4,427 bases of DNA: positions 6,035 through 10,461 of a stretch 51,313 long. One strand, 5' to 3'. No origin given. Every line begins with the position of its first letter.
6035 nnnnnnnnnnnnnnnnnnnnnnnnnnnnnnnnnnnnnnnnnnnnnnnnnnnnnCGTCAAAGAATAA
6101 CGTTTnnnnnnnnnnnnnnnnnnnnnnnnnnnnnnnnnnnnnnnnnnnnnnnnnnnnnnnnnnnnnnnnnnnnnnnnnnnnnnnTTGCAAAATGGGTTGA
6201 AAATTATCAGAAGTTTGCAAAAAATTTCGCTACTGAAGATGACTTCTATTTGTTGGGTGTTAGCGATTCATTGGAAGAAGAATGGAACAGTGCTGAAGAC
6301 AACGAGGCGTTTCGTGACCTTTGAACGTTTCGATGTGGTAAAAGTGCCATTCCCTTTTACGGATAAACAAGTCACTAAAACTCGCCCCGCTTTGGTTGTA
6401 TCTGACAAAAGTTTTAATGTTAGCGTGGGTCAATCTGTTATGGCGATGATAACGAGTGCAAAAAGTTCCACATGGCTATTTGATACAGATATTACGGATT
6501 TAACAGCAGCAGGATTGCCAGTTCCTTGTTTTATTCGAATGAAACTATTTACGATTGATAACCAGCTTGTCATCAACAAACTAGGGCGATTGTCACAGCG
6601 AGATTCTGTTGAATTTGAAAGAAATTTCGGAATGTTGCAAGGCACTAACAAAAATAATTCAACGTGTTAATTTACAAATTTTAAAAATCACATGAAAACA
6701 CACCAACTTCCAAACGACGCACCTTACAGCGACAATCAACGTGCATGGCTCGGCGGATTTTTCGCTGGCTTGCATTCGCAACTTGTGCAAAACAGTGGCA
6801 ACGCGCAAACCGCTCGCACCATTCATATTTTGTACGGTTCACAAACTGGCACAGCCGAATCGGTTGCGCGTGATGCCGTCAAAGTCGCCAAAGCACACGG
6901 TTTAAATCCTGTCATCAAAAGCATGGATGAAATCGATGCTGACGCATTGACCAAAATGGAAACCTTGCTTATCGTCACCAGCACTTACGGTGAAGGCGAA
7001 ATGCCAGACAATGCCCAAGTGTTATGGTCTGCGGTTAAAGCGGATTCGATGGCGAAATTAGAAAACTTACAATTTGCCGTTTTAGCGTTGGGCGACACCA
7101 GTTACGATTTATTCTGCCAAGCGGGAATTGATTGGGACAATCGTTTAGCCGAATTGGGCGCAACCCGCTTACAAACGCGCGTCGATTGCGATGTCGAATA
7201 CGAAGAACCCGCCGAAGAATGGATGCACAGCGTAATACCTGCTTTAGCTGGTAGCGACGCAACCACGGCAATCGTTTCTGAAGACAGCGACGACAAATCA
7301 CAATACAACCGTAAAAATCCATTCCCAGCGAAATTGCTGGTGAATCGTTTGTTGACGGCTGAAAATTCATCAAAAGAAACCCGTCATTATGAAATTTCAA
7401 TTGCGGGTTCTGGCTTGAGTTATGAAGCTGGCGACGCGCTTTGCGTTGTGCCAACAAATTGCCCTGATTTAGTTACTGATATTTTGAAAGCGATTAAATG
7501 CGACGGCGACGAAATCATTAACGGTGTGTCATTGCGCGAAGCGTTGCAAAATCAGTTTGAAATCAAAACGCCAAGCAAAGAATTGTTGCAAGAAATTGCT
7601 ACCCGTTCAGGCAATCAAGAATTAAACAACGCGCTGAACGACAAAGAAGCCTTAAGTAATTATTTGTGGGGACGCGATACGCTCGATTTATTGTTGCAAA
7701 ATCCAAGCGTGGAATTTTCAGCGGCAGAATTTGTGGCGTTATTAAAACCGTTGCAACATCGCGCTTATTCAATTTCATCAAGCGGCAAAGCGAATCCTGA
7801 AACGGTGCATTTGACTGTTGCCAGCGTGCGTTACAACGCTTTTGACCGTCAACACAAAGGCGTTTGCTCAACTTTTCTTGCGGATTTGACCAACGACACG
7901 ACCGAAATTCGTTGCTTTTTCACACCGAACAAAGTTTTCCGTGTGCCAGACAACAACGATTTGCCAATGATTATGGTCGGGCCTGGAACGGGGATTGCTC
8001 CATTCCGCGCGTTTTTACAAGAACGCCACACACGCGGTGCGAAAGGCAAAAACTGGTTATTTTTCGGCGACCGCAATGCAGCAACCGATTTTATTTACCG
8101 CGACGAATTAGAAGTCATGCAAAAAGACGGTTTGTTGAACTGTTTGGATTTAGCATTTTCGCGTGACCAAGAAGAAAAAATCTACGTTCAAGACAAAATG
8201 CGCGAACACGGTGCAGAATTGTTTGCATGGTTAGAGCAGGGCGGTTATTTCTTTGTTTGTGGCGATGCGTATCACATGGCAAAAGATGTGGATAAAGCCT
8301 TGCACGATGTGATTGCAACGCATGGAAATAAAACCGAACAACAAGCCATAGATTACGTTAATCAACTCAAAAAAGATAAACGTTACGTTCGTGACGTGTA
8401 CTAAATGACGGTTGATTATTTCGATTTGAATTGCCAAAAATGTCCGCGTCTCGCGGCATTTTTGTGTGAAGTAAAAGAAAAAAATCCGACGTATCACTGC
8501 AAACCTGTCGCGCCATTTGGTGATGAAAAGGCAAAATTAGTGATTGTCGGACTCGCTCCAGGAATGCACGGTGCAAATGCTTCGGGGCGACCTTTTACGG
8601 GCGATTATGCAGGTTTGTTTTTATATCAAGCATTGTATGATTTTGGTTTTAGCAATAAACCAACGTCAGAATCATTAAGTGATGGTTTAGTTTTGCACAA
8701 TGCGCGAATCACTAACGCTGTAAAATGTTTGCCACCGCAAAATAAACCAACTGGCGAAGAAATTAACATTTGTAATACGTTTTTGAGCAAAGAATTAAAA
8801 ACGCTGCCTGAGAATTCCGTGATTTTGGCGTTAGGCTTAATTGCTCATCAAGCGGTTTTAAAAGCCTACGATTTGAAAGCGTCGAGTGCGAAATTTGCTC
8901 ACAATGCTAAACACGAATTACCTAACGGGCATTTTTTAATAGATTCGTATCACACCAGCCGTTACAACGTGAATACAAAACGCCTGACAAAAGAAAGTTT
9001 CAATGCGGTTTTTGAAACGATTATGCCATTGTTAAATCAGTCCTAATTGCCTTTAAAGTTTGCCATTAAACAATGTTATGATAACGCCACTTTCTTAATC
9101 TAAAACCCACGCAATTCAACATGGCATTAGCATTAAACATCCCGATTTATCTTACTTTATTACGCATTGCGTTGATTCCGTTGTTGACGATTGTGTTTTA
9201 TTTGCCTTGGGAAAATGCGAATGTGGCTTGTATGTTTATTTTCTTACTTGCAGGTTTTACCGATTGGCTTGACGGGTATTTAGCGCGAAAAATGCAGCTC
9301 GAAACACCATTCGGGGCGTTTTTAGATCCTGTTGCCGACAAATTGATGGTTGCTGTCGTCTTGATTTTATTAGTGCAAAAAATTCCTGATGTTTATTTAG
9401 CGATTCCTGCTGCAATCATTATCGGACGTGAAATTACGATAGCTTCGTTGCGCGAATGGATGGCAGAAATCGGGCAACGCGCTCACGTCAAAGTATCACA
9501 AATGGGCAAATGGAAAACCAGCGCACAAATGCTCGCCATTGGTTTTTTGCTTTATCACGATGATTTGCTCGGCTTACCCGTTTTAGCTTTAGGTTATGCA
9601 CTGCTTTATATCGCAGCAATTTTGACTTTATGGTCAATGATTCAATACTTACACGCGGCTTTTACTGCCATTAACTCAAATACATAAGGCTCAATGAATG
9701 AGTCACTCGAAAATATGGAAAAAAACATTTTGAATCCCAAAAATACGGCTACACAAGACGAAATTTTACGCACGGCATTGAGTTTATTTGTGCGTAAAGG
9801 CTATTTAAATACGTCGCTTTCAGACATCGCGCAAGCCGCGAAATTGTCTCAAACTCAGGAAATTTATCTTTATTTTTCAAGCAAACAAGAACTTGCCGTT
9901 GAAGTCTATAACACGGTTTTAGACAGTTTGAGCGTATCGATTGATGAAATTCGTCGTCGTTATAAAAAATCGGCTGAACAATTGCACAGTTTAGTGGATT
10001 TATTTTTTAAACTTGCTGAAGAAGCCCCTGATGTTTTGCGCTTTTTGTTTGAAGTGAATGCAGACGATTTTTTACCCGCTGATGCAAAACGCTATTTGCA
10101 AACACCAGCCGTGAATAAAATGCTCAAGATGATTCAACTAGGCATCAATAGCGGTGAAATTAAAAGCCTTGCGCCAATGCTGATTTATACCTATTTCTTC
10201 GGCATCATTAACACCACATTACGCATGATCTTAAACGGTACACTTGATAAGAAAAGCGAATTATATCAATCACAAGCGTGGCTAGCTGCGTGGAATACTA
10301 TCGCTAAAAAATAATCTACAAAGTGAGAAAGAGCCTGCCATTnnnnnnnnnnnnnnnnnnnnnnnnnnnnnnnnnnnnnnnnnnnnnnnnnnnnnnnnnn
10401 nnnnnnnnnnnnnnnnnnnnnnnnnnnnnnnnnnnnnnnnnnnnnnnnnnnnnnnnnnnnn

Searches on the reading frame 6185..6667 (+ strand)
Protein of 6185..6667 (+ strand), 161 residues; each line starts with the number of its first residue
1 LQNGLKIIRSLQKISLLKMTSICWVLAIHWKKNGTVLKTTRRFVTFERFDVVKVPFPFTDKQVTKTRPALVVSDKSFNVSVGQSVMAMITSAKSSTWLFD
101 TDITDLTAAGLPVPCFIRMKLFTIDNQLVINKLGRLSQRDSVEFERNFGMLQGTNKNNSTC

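Call 67: search_protein_families(library=pfam, proteins=[window:6185-6667:+], max_evalue=0.000001)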
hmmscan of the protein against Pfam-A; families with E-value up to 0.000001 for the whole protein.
window:6185-6667:+ (161 aa): 1 family
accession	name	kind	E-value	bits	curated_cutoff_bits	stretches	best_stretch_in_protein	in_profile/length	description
PF02452.23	PemK_toxin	-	4.3e-13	49.9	23.1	1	47-143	1-100/109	PemK-like, MazF-like toxin of type II toxin-antitoxin system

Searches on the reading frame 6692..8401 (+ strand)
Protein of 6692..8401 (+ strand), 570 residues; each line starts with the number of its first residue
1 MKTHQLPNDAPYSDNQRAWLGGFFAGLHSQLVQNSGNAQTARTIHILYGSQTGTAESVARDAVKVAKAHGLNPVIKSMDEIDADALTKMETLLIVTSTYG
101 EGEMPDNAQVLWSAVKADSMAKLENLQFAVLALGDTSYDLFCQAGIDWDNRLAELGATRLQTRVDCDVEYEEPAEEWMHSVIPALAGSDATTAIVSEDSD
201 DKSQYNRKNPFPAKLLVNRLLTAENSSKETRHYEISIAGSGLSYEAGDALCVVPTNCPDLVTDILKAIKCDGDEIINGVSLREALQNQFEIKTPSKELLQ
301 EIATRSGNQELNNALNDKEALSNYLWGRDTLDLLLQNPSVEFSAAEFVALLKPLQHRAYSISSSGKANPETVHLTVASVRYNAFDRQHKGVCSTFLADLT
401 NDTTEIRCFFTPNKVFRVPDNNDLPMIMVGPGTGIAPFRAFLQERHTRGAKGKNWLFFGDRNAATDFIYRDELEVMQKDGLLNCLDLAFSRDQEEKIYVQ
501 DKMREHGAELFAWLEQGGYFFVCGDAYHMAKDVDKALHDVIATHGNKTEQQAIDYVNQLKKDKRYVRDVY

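Call 67: search_protein_families(library=pfam, proteins=[window:6692-8401:+], max_evalue=0.000001)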
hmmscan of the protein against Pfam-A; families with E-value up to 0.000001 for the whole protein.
window:6692-8401:+ (570 aa): 3 families
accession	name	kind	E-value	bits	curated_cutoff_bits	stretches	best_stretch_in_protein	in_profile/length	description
PF00258.30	Flavodoxin_1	-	7.4e-32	110.9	25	1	46-177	1-143/143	Flavodoxin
PF00667.26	FAD_binding_1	-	1.8e-31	109.9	32.3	1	206-395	4-222/222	FAD binding domain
PF00175.26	NAD_binding_1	-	7.8e-17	62.3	22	1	428-534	1-108/109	Oxidoreductase NAD-binding domain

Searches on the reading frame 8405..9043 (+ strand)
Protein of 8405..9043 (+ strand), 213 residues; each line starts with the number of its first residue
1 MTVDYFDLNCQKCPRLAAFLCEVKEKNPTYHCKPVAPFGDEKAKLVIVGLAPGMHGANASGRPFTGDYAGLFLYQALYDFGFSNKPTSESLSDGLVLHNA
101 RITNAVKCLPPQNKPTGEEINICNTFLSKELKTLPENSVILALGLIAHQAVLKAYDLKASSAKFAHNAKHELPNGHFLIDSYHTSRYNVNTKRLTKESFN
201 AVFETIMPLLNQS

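Call 67: search_protein_families(library=pfam, proteins=[window:8405-9043:+], max_evalue=0.000001)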
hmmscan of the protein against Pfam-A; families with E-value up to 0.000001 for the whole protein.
window:8405-9043:+ (213 aa): 1 family
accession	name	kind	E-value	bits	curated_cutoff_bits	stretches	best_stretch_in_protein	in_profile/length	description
PF03167.25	UDG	-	3.1e-26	92.6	24.3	1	37-204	2-138/141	Uracil DNA glycosylase superfamily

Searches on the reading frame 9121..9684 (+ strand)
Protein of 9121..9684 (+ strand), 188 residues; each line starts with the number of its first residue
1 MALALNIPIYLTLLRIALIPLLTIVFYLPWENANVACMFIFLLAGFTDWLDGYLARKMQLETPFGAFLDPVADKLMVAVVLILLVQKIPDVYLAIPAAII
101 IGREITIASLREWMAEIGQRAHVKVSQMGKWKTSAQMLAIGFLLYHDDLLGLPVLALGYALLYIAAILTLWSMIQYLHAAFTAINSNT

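Call 67: search_protein_families(library=pfam, proteins=[window:9121-9684:+], max_evalue=0.000001)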
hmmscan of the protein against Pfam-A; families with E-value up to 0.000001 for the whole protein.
window:9121-9684:+ (188 aa): 1 family
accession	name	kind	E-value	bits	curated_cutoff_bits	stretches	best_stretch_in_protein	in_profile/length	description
PF01066.26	CDP-OH_P_transf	-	2.2e-34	119.5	22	1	5-171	1-152/152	CDP-alcohol phosphatidyltransferase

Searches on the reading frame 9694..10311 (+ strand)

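Call 67: search_protein_families(library=pfam, proteins=[window:9694-10311:+], max_evalue=0.000001)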
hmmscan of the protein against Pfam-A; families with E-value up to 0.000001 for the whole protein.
window:9694-10311:+ (206 aa): 1 family
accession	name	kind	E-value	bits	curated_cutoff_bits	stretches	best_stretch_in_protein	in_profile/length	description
PF00440.29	TetR_N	-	1.2e-11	44.6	24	1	24-71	1-47/47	Bacterial regulatory proteins, tetR family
